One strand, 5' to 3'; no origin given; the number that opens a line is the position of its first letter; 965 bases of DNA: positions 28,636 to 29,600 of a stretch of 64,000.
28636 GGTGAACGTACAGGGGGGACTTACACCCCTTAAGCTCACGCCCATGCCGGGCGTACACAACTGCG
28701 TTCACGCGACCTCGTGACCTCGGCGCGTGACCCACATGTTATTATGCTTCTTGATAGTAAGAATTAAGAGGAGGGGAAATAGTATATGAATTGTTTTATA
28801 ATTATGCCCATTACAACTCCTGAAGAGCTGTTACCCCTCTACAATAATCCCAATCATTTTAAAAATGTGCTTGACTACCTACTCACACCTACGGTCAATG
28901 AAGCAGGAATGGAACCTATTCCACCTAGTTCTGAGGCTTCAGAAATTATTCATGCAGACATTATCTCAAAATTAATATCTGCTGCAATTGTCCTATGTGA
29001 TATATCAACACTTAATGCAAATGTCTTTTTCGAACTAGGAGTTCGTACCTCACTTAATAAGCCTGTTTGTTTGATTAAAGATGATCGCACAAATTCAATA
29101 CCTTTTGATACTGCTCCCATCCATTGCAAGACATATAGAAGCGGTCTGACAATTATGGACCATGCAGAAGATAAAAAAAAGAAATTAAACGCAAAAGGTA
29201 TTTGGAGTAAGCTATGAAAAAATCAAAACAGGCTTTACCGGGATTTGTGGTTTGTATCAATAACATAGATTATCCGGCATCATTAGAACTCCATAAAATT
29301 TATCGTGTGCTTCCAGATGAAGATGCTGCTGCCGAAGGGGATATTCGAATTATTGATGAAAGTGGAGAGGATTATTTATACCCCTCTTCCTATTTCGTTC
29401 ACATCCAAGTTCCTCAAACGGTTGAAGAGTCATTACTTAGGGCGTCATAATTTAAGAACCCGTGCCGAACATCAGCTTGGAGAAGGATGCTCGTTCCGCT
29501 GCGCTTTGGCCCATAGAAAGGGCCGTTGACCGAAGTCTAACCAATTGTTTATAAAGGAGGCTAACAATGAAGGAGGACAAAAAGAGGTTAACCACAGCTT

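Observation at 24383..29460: Candidate accessory/defense islet: trypsin-like protease, DUF429-like, HEPN-motif, DUF2703-like and nucleoside-2-deoxyribosyltransferase-like genes inserted into a BASS-gene remnant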

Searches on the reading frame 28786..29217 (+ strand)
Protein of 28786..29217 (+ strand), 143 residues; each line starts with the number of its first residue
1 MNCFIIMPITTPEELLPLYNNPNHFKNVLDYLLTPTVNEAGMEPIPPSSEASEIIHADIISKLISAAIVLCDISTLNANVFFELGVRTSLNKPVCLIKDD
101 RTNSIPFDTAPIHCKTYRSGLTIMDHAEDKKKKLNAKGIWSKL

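Call 3: search_protein_families(library=pfam, proteins=[window:28786-29217:+], max_evalue=0.1)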
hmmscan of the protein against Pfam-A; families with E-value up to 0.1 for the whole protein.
window:28786-29217:+ (143 aa): 1 family
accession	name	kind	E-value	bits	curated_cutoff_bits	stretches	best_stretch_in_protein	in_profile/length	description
PF05014.21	Nuc_deoxyrib_tr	-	2.5e-05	24.8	28.8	1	31-120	30-104/117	Nucleoside 2-deoxyribosyltransferase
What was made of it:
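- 28786..29217 (+): NDT/DNPH1-fold protein, 143 aa, AT-rich, short form without the variable C-terminal tail. Nuc_deoxyrib_tr E=2.5e-5, below the cut-off (call 3).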

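Call 4: search_protein_families(library=padloc, proteins=[window:28786-29217:+], max_evalue=0.1)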
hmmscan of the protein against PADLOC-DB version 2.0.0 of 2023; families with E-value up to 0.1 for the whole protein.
window:28786-29217:+ (143 aa): 1 family
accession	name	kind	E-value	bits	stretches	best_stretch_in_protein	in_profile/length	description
PDLC00733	Effector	-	3.8e-06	24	1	54-134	292-371/388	TIR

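Call 12: search_protein_families(library=ncbifam, proteins=[window:28786-29217:+], max_evalue=0.1)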
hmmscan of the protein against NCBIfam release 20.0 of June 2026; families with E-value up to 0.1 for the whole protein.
window:28786-29217:+ (143 aa): 0 families

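Call 41: find_homologous_proteins(query=window:28786-29217:+, max_evalue=0.001)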
Query window:28786-29217:+ (143 aa): 59 proteins with E <= 0.001 among 71 candidates.
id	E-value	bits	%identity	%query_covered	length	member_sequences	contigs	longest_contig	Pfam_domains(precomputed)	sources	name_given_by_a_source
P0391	2.9e-58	214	76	92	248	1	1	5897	PF05014.22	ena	-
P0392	7.6e-58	213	75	92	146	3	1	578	PF05014.22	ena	-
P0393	2.6e-56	208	75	92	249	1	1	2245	PF03118.22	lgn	-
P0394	2.8e-54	201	76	88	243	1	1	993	PF03118.22,PF05014.22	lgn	-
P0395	2.6e-40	156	58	84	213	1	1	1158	-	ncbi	-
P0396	3.0e-38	149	61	78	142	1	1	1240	PF05014.22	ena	-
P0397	5.1e-38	148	60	78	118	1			-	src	-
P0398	9.5e-38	147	57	84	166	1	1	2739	-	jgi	-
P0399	2.2e-37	146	55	87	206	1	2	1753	PF05014.22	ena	-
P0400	6.6e-37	145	56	85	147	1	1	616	PF05014.22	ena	-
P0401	7.2e-37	145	55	84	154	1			PF05014.22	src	-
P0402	1.4e-36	144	47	97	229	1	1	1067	-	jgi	jgi:hypothetical protein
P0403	1.4e-36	144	55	80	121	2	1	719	-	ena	-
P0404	6.7e-36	141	55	90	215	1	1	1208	-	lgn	-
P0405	1.1e-35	141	58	83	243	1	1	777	-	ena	-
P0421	5.9e-32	129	52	83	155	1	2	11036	PF05014.22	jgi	jgi:hypothetical protein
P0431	5.9e-30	122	50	83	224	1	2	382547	PF05014.22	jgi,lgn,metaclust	jgi:hypothetical protein|metaclust:\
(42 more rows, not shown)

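Call 44: find_encoding_contigs(protein=P0391, flank=6000, max_places=2)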
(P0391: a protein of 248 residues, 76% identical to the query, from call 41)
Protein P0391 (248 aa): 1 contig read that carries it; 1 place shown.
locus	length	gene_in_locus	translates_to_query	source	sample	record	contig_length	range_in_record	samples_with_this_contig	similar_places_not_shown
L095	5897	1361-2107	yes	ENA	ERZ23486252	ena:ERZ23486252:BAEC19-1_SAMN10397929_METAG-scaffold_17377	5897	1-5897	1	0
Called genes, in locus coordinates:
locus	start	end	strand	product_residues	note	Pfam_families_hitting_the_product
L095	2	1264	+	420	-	?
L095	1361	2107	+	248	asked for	PF05014:Nuc_deoxyrib_tr (weak)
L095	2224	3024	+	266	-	-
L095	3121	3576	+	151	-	-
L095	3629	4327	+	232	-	PF20247:DUF6602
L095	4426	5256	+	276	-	-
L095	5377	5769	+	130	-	-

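Call 45: find_encoding_contigs(protein=P0431, flank=6000, max_places=2)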
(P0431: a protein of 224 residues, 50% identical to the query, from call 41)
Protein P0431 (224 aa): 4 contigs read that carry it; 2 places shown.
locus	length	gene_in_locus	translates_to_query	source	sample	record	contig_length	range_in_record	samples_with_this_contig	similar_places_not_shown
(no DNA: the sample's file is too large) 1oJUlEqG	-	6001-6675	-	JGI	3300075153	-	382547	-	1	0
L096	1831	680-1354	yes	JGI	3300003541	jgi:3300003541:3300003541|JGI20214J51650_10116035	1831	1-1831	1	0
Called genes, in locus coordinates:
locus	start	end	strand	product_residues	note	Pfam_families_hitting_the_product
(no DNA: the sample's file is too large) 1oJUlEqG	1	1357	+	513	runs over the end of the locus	PF13271:DUF4062, PF13749:HATPase_c_4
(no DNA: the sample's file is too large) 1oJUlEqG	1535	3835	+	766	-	PF08665:PglZ (faint)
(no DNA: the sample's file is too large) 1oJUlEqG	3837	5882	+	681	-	PF20442:BrxL_N, PF13337:BrxL_ATPase, PF05362:Lon_C, PF13541:ChlI (weak)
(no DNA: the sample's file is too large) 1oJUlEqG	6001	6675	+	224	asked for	PF05014:Nuc_deoxyrib_tr (weak)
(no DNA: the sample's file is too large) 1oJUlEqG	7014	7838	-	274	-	PF00037:Fer4 (faint), PF12797:Fer4_2 (faint), PF12837:Fer4_6 (faint), PF13237:Fer4_10 (weak), PF14697:Fer4_21 (weak), PF12838:Fer4_7, PF13187:Fer4_9, PF00881:Nitroreductase, +3 more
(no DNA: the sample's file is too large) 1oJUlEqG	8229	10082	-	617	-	PF04185:Phosphoesterase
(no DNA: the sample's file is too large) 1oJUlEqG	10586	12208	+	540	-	PF00005:ABC_tran, PF02463:SMC_N (faint), PF13304:AAA_21 (faint), PF12848:ABC_tran_Xtn, PF00005:ABC_tran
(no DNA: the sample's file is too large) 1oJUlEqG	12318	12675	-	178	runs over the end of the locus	-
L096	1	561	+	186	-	?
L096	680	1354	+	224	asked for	PF05014:Nuc_deoxyrib_tr (weak)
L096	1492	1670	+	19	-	-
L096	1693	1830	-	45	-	?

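Call 54: search_protein_families(library=phrogs, proteins=[window:28786-29217:+], max_evalue=0.01)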
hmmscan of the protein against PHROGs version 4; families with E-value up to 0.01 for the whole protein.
window:28786-29217:+ (143 aa): 3 families
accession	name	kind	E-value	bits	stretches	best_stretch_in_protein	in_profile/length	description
phrog_3634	-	unknown function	5.2e-19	69.8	1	2-130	5-127/237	-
phrog_10872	-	unknown function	2.4e-08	34.6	1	3-109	25-126/306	-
phrog_26406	-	unknown function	4.4e-06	27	1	55-121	249-321/343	-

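Call 71: find_related_loci(query=A7, collection=viral_contigs, flank=4000)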
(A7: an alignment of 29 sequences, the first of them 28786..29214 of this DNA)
Query A7 (143 aa) in viral_contigs; peptide patterns used: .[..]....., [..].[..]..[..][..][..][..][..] (x = any residue, [..] = any of these).
48 stretches matched a pattern; 10 encode a relative of the query (tblastn E <= 1e-3); 10 distinct loci.
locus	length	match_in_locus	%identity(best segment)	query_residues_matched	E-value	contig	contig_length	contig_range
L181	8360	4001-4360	48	3-121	3e-35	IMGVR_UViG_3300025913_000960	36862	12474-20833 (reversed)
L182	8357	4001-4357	48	3-121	2e-33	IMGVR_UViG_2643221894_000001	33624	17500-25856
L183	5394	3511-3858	43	3-123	3e-25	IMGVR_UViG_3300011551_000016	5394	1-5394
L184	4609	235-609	33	3-134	2e-18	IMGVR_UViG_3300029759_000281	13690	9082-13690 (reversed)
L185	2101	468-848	32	1-134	2e-14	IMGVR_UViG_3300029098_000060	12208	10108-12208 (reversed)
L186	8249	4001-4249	37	49-132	3e-14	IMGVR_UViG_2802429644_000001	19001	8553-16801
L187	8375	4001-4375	31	3-134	1e-12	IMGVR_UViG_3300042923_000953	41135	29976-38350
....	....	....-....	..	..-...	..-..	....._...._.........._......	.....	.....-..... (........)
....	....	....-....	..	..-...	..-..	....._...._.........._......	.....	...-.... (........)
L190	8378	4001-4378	29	3-135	8e-9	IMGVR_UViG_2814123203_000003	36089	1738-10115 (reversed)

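Call 72: find_encoding_contigs(protein=P0421, flank=5000, max_places=3)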
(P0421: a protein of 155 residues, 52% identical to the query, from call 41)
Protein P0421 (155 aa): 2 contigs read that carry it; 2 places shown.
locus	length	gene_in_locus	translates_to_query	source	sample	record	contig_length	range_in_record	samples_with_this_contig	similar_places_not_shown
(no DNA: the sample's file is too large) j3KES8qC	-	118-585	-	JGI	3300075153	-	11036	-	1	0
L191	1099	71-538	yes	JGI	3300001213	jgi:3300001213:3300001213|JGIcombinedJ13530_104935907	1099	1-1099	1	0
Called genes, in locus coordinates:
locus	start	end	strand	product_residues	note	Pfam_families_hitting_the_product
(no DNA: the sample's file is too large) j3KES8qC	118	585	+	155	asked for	PF05014:Nuc_deoxyrib_tr (weak)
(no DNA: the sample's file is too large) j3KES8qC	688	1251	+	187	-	-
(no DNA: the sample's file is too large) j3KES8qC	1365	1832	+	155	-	-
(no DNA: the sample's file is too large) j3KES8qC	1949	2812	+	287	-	PF22558:REase-ARP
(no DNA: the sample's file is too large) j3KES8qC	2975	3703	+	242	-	-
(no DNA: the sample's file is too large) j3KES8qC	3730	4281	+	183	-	PF00903:Glyoxalase, PF13669:Glyoxalase_4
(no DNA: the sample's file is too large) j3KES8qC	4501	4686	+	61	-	PF06348:DUF1059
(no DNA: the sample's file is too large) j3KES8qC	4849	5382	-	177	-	PF04264:YceI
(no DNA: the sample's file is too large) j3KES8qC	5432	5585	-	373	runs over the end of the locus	-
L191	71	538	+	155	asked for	PF05014:Nuc_deoxyrib_tr (weak)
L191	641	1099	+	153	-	?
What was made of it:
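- NDT-like homologues sit next to BREX PglZ/BrxL, DUF6602 and REase-ARP genes (calls 44, 45, 72). NDT-like relatives lie next to BREX and nuclease genes and in 10 IMG/VR contigs. phrog_3634 E=5e-19 (calls 44, 45, 54, 71, 72).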

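Call 92: search_solved_structures(query=A7, max_evalue=1, show_alignments=1)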
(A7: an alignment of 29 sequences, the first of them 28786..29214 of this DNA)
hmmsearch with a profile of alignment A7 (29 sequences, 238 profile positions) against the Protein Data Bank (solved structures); distinct sequences matched with E-value up to 1: 13.
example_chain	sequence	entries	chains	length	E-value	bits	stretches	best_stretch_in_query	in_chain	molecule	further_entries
2klh_A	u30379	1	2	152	0.0016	21.3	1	37-101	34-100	c-Myc-responsive protein Rcl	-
4fyh_A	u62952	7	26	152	0.0037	20.1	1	37-101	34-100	Deoxyribonucleoside 5'-monophosphate N-glycosidase | 2'-deoxynucleoside 5'-phosphate N-hydrolase 1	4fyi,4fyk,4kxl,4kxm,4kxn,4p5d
2khz_A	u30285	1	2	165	0.0082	19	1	37-101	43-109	c-Myc-responsive protein Rcl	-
7eld_A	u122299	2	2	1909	0.01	18.6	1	93-167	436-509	Endoribonuclease Dicer homolog 1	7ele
8rpt_B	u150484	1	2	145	0.056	16.3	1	42-99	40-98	2'-deoxynucleoside 5'-phosphate N-hydrolase 1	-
8rps_C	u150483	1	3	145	0.13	15.1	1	42-99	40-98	2'-deoxynucleoside 5'-phosphate N-hydrolase 1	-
8rqd_C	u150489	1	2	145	0.22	14.3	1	42-99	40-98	2'-deoxynucleoside 5'-phosphate N-hydrolase 1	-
8qhr_A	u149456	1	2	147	0.22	14.3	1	42-99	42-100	2'-deoxynucleoside 5'-phosphate N-hydrolase 1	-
8os9_A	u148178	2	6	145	0.22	14.3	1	42-99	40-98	2'-deoxynucleoside 5'-phosphate N-hydrolase 1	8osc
9da1_A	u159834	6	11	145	0.22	14.3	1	42-99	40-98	5-hydroxymethyl-dUMP N-hydrolase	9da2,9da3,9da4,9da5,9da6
4p5e_A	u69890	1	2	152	0.24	14.2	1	42-99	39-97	2'-deoxynucleoside 5'-phosphate N-hydrolase 1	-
9i3q_A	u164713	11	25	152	0.24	14.2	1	42-99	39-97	5-hydroxymethyl-dUMP N-hydrolase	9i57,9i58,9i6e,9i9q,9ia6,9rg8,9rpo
2pms_C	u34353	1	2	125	0.99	12.2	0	119-230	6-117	PNEUMOCOCCAL SURFACE PROTEIN A (PSPA)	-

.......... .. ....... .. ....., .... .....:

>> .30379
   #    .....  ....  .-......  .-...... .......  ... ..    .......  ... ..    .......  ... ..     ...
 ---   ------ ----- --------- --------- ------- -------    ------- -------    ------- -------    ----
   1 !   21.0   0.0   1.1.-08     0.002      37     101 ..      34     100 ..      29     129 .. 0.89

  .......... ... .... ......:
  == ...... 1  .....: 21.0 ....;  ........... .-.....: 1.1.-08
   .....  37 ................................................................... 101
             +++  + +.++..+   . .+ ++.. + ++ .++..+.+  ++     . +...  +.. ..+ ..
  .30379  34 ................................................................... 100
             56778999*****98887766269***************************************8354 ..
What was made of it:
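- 28786..29217 (+): The family profile hits Rcl/DNPH1 at E=0.0016, aligning VFFELG to VGYELG (call 92).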

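Call 99: predict_structure(alignment_id=A7)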
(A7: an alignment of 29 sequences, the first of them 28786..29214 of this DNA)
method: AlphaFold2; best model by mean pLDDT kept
length: 143 residues; sequences in the alignment: 29
mean_pLDDT: 81.3   pTM: 0.78
mean pLDDT of the five models: 81.3, 80.9, 79.0, 78.6, 78.3
residues with pLDDT >= 90: 62; 70-90: 50; 50-70: 20; < 50: 11
segments of 3 or more residues with pLDDT < 50: 134-143
pLDDT, mean of each block of 10 residues (from residue 1): 92 92 92 92 88 71 92 90 82 91 83 83 54 48 42
secondary structure, 60 per line:
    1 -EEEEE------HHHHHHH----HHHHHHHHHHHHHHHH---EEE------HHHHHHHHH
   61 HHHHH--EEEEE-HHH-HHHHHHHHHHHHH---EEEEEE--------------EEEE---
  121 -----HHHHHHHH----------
elements in order: E2-6 H13-19 H24-39 E43-45 H52-65 E68-72 H78-90 E94-99 E114-117 H126-133

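Call 102: fold_search(model_id=the predicted structure, library=pdb)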
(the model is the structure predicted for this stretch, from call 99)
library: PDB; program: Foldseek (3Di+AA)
matches with E <= 10: 1485; with E <= 0.001: 36
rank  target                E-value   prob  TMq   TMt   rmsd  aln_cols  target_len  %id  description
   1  9emx_A                2.5e-05  1.00  0.55  0.52   4.9       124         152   14  Nucleoside 2'deoxyribosyltransferase from Chroococcidiopsis thermalis PCC 7203 Double Mutant Y7F A9S bound to Cordycep (released 2025-05-07)
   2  8pqt_A                2.7e-05  1.00  0.48  0.45   4.8       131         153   16  Nucleoside 2'deoxyribosyltransferase from Chroococcidiopsis thermalis PCC 7203 WT bound to Bis-Tris (released 2024-02-21)
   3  8pqr_D                2.7e-05  1.00  0.51  0.49   9.1       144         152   13  Nucleoside 2'deoxyribosyltransferase from Chroococcidiopsis thermalis PCC 7203 WT bound to DAD_Immucillin-H (released 2024-02-21)
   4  8qc0_A                3.0e-05  1.00  0.47  0.46   9.3       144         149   16  Nucleoside 2'deoxyribosyltransferase from Chroococcidiopsis thermalis PCC 7203 WT ribosylated (released 2024-02-21)
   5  9emw_A                3.2e-05  1.00  0.55  0.51   4.9       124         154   14  Nucleoside 2'deoxyribosyltransferase from Chroococcidiopsis thermalis PCC 7203 Y7F Mutant bound to ImmH-Forodesine (released 2025-05-14)
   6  9emx_C                3.7e-05  1.00  0.54  0.51   4.6       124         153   15  Nucleoside 2'deoxyribosyltransferase from Chroococcidiopsis thermalis PCC 7203 Double Mutant Y7F A9S bound to Cordycep (released 2025-05-07)
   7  8pqr_A                3.7e-05  1.00  0.51  0.48   5.2       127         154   16  Nucleoside 2'deoxyribosyltransferase from Chroococcidiopsis thermalis PCC 7203 WT bound to DAD_Immucillin-H (released 2024-02-21)
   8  9emx_B                3.7e-05  1.00  0.50  0.47   5.0       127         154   17  Nucleoside 2'deoxyribosyltransferase from Chroococcidiopsis thermalis PCC 7203 Double Mutant Y7F A9S bound to Cordycep (released 2025-05-07)
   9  8pqq_D                3.9e-05  1.00  0.55  0.52   4.9       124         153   13  Nucleoside 2'deoxyribosyltransferase from Chroococcidiopsis thermalis PCC 7203 E88Q Mutant bound to Clofarabine (released 2024-02-21)
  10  8qc0_B                4.2e-05  1.00  0.51  0.47   9.8       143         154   15  Nucleoside 2'deoxyribosyltransferase from Chroococcidiopsis thermalis PCC 7203 WT ribosylated (released 2024-02-21)
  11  8pqp_A                4.2e-05  1.00  0.48  0.45   9.5       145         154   14  Nucleoside 2'deoxyribosyltransferase from Chroococcidiopsis thermalis PCC 7203 D62N Mutant bound to ImmH-Forodesine (released 2024-02-21)
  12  9emw_D                4.5e-05  1.00  0.51  0.49   5.2       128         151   16  Nucleoside 2'deoxyribosyltransferase from Chroococcidiopsis thermalis PCC 7203 Y7F Mutant bound to ImmH-Forodesine (released 2025-05-14)
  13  8pqt_B                5.4e-05  1.00  0.49  0.48   9.5       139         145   15  Nucleoside 2'deoxyribosyltransferase from Chroococcidiopsis thermalis PCC 7203 WT bound to Bis-Tris (released 2024-02-21)
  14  8pqq_A                7.1e-05  1.00  0.51  0.48   5.3       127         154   15  Nucleoside 2'deoxyribosyltransferase from Chroococcidiopsis thermalis PCC 7203 E88Q Mutant bound to Clofarabine (released 2024-02-21)
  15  8qc0_D                1.1e-04  1.00  0.48  0.46   9.2       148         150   15  Nucleoside 2'deoxyribosyltransferase from Chroococcidiopsis thermalis PCC 7203 WT ribosylated (released 2024-02-21)
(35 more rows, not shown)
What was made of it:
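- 28786..29217 (+): Foldseek top hits are NDT and DNPH1 at E=2.5e-5 (call 102). phrog_3634 E=5e-19 (call 54).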

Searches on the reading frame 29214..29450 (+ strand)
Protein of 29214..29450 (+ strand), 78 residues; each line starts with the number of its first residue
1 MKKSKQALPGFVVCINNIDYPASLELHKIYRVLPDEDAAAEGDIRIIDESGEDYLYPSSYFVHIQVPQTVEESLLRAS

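Call 3: search_protein_families(library=pfam, proteins=[window:29214-29450:+], max_evalue=0.1)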
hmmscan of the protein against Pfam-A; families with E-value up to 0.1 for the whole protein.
window:29214-29450:+ (78 aa): 0 families

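Call 4: search_protein_families(library=padloc, proteins=[window:29214-29450:+], max_evalue=0.1)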
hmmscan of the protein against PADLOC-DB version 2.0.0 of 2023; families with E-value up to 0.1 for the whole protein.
window:29214-29450:+ (78 aa): 0 families

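Call 12: search_protein_families(library=ncbifam, proteins=[window:29214-29450:+], max_evalue=0.1)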
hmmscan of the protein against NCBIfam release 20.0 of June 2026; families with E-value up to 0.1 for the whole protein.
window:29214-29450:+ (78 aa): 0 families

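Call 54: search_protein_families(library=phrogs, proteins=[window:29214-29450:+], max_evalue=0.01)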
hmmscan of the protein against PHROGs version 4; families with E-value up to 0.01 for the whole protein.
window:29214-29450:+ (78 aa): 1 family
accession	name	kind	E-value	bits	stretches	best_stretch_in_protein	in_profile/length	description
phrog_34144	-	unknown function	0.0056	17.9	1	22-61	14-58/63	-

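Call 76: find_related_loci(query=A8, collection=viral_contigs, flank=2500)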
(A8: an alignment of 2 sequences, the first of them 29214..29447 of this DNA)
Query A8 (78 aa) in viral_contigs; peptide patterns used: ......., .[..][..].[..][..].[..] (x = any residue, [..] = any of these).
94 stretches matched a pattern; 7 encode a relative of the query (tblastn E <= 1e-3); 7 distinct loci.
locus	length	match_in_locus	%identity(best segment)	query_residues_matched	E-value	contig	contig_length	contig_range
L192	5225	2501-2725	47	3-77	2e-18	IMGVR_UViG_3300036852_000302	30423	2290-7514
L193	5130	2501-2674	52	1-61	3e-15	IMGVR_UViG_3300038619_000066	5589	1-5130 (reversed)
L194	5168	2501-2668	40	4-63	2e-8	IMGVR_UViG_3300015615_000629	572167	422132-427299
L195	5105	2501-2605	50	24-61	1e-6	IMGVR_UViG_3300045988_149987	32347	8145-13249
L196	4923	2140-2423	46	20-65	3e-5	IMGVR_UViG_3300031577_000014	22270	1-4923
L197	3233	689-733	87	42-56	4e-5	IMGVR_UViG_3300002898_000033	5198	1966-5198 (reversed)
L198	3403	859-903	87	42-56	4e-5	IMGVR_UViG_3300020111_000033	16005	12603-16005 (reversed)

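Call 77: search_dna_similar(query=window:29214-29447:+, collection=plasmids, mode=protein, max_evalue=0.001, max_rows=25)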
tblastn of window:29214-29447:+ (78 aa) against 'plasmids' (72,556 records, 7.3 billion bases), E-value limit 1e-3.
Records with a match: 1; places in all: 1; records where one place covers at least 80% of the query: 1.
Best place of each record, by identity: <60% 1.
By first word of the organism name: Candidatus 1.
By predicted mobility (MOB-suite, as given by PLSDB): non-mobilizable 1.
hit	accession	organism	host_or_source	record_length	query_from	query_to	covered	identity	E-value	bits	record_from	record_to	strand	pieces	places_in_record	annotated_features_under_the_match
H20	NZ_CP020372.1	Candidatus Thiodictyon syntrophicum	meromictic lake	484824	5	78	95%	54.1%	2e-18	84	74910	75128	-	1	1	hypothetical protein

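Call 78: get_annotated_region(hit=H20, flank=2500)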
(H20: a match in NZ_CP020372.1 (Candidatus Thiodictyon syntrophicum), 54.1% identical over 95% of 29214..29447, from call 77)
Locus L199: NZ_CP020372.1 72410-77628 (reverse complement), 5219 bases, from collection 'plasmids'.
description: Candidatus Thiodictyon syntrophicum strain Cad16T plasmid pTs485, complete sequence
organism: Candidatus Thiodictyon syntrophicum (NCBI taxid 1166950)
taxonomy: Bacteria; Pseudomonadota; Gammaproteobacteria; Chromatiales; Chromatiaceae; Thiodictyon; Candidatus Thiodictyon syntrophicum
host: -; source: meromictic lake; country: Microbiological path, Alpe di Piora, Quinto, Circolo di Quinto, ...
typing (MOB-suite, as given by PLSDB): non-mobilizable
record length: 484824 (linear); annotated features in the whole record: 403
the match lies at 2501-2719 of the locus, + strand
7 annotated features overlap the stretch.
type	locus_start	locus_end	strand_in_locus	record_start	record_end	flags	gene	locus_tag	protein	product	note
CDS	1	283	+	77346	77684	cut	-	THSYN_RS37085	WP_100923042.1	DUF5615 family PIN-like protein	-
CDS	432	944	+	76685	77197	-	-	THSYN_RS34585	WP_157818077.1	PEP-CTERM sorting domain-containing protein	-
CDS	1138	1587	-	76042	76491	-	-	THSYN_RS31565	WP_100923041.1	group II intron maturase-specific domain-containing protein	-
CDS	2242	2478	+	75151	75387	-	-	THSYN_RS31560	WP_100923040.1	hypothetical protein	-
CDS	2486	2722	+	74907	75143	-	-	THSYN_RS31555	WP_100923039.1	hypothetical protein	-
CDS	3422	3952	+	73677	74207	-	-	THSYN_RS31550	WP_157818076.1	hypothetical protein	-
CDS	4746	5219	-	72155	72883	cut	-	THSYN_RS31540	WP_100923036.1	ATP-binding cassette domain-containing protein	-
